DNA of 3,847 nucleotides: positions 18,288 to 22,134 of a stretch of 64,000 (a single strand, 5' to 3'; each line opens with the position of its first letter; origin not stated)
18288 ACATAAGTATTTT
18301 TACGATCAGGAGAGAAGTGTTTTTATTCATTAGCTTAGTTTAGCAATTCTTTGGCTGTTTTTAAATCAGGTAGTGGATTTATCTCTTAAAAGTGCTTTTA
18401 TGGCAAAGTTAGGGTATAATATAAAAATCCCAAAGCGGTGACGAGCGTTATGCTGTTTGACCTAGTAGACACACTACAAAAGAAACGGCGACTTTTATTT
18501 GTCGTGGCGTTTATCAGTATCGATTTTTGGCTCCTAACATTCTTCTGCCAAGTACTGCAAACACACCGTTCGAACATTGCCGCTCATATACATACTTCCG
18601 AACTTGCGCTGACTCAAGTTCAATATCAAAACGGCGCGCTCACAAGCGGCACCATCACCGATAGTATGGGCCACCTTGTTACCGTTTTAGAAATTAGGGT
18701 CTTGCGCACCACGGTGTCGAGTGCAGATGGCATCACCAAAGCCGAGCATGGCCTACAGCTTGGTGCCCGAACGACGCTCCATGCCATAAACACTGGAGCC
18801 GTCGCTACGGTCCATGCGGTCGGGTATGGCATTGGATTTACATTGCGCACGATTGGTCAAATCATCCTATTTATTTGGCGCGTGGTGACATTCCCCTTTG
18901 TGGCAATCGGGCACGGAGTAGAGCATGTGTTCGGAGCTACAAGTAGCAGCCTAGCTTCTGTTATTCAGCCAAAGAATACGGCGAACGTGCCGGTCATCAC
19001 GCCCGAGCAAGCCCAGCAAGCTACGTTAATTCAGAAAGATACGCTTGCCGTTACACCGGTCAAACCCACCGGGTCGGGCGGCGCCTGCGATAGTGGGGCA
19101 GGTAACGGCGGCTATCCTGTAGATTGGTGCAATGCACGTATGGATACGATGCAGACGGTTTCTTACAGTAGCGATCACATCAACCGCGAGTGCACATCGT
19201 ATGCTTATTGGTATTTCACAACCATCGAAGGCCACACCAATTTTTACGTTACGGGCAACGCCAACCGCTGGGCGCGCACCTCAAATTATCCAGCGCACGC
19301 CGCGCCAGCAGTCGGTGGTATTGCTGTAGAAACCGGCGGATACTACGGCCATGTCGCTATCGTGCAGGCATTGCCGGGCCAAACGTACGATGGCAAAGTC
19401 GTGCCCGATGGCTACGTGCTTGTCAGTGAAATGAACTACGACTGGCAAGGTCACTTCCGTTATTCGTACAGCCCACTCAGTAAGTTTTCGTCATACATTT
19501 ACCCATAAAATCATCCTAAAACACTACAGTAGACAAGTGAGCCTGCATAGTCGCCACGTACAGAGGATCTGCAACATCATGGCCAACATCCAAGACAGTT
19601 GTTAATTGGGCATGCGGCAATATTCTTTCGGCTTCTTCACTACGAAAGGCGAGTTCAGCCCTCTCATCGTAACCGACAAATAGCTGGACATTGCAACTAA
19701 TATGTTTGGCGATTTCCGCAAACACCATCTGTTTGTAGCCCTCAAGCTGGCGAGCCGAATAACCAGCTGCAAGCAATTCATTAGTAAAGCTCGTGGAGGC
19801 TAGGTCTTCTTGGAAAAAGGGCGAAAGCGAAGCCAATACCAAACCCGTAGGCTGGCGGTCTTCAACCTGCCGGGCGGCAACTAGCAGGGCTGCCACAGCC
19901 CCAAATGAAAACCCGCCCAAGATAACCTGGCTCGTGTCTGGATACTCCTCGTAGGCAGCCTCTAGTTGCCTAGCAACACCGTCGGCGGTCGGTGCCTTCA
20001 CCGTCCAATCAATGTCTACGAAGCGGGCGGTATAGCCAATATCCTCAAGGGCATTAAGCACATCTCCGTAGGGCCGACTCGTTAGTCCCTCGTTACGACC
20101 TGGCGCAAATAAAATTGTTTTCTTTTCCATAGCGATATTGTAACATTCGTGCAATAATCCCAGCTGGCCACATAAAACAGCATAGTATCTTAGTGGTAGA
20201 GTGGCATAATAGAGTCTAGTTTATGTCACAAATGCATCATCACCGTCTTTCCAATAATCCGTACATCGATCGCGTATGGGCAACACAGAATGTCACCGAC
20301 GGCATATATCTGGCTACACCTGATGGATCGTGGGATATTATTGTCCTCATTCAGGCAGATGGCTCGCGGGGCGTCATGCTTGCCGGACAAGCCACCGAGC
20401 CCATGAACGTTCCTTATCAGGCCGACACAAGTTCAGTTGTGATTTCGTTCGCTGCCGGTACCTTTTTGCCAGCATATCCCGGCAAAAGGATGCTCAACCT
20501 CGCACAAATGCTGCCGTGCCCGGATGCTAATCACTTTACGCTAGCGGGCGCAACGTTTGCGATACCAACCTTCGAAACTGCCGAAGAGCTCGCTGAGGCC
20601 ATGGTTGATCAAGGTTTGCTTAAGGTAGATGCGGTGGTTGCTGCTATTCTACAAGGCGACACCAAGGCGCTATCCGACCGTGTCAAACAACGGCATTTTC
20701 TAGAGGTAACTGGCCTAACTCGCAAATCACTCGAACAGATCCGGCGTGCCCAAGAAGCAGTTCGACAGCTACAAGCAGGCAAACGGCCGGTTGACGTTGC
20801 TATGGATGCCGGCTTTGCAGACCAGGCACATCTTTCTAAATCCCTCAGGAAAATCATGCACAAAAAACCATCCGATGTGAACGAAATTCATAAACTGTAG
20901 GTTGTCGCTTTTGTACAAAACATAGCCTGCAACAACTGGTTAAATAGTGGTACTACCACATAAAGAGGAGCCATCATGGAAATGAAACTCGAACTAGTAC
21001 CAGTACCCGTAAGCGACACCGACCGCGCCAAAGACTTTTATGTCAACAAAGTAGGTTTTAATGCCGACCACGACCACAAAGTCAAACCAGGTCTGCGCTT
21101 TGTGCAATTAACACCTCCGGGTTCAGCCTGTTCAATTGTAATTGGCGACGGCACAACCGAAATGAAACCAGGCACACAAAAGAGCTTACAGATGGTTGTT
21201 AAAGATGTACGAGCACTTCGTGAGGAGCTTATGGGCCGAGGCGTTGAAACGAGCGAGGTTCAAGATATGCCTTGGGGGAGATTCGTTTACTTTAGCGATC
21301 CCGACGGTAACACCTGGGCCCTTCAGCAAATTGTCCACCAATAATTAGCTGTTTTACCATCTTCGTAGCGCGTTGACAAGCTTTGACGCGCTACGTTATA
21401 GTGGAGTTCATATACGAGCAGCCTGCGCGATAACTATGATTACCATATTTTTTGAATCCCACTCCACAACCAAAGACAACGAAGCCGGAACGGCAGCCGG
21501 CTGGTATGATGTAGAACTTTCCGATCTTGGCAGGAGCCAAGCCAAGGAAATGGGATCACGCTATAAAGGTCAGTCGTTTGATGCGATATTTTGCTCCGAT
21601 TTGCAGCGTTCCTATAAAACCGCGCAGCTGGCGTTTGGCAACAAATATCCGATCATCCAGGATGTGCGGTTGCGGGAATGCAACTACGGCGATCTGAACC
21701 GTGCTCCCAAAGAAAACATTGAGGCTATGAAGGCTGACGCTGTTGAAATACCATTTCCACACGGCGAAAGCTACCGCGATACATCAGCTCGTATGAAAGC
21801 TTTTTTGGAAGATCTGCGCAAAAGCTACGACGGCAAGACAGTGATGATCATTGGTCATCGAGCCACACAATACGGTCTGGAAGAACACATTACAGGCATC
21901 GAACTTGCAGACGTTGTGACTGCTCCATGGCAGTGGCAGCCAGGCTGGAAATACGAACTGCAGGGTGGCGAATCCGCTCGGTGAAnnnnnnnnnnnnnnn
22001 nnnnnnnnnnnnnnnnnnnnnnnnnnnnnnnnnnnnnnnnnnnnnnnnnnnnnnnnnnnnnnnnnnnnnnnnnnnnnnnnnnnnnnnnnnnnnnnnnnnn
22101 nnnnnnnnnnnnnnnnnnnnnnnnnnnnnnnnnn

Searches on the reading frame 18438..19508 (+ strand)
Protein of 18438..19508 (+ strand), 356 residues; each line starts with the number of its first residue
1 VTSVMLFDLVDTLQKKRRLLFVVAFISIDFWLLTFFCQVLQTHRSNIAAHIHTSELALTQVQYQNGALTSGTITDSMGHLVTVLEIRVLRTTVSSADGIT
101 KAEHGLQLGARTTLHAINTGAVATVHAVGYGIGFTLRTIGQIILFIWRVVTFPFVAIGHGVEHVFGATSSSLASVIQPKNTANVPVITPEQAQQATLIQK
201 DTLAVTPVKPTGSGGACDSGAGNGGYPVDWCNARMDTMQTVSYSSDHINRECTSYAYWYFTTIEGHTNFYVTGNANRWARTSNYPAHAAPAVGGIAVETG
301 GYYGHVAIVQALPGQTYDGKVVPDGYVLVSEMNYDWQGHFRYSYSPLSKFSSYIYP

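Call 67: search_protein_families(library=pfam, proteins=[window:18438-19508:+], max_evalue=0.01)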
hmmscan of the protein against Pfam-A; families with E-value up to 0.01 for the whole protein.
window:18438-19508:+ (356 aa): 1 family
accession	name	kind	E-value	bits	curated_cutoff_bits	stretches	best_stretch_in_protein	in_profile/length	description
PF05257.22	CHAP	-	6.8e-11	43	26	1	249-333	8-81/81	CHAP domain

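Call 68: search_protein_families(library=padloc, proteins=[window:18438-19508:+], max_evalue=0.01)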
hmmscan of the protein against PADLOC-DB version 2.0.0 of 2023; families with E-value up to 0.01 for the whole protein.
window:18438-19508:+ (356 aa): 0 families

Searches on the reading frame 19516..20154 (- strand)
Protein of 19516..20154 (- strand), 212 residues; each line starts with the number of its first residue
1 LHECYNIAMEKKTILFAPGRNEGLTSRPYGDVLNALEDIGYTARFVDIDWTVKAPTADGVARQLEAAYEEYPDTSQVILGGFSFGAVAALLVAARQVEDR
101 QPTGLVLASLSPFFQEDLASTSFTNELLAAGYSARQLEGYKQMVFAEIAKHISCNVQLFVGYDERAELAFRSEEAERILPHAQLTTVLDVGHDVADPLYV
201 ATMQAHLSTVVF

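Call 67: search_protein_families(library=pfam, proteins=[window:19516-20154:-], max_evalue=0.01)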
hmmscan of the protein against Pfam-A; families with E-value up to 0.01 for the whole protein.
window:19516-20154:- (212 aa): 3 families
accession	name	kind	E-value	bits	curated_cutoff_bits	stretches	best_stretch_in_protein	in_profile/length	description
PF01764.32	Lipase_3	-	0.0017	18.7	22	1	57-101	46-89/140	Lipase (class 3)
PF12146.15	Hydrolase_4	-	0.0018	18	27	0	61-120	63-117/239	Serine aminopeptidase, S33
PF12697.13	Abhydrolase_6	-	0.0042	18.2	26.3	0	61-125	51-107/217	Alpha/beta hydrolase family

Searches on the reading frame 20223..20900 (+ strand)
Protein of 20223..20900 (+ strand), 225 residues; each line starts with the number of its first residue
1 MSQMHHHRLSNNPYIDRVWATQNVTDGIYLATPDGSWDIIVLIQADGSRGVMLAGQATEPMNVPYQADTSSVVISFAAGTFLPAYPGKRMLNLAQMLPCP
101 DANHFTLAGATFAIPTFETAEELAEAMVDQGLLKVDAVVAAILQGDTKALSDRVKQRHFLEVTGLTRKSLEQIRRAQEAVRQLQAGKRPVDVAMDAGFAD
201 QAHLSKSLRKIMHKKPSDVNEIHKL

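Call 67: search_protein_families(library=pfam, proteins=[window:20223-20900:+], max_evalue=0.01)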
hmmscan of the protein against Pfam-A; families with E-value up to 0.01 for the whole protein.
window:20223-20900:+ (225 aa): 3 families
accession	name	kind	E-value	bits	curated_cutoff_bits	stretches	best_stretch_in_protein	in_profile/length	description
PF12833.13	HTH_18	-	3.6e-11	43.6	33.6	1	150-219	7-77/80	Helix-turn-helix domain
PF20240.3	DUF6597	-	0.00011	22.7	27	1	13-84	11-89/103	Domain of unknown function (DUF6597)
PF00165.29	HTH_AraC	-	0.0012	19.4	26.6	1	191-217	13-38/42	Bacterial regulatory helix-turn-helix proteins, AraC family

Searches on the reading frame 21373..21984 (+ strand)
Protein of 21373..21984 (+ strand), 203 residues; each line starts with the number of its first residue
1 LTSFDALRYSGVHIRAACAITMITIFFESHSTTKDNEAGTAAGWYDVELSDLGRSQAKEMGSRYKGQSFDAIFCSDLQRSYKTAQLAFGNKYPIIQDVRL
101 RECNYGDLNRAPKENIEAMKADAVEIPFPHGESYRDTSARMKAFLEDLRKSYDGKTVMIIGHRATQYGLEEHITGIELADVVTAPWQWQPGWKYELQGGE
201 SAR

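Call 67: search_protein_families(library=pfam, proteins=[window:21373-21984:+], max_evalue=0.01)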
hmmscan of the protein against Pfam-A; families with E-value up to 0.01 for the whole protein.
window:21373-21984:+ (203 aa): 1 family
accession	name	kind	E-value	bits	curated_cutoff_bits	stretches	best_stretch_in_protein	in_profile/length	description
PF00300.27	His_Phos_1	-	1e-32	113.9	21.7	1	30-181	6-166/194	Histidine phosphatase superfamily (branch 1)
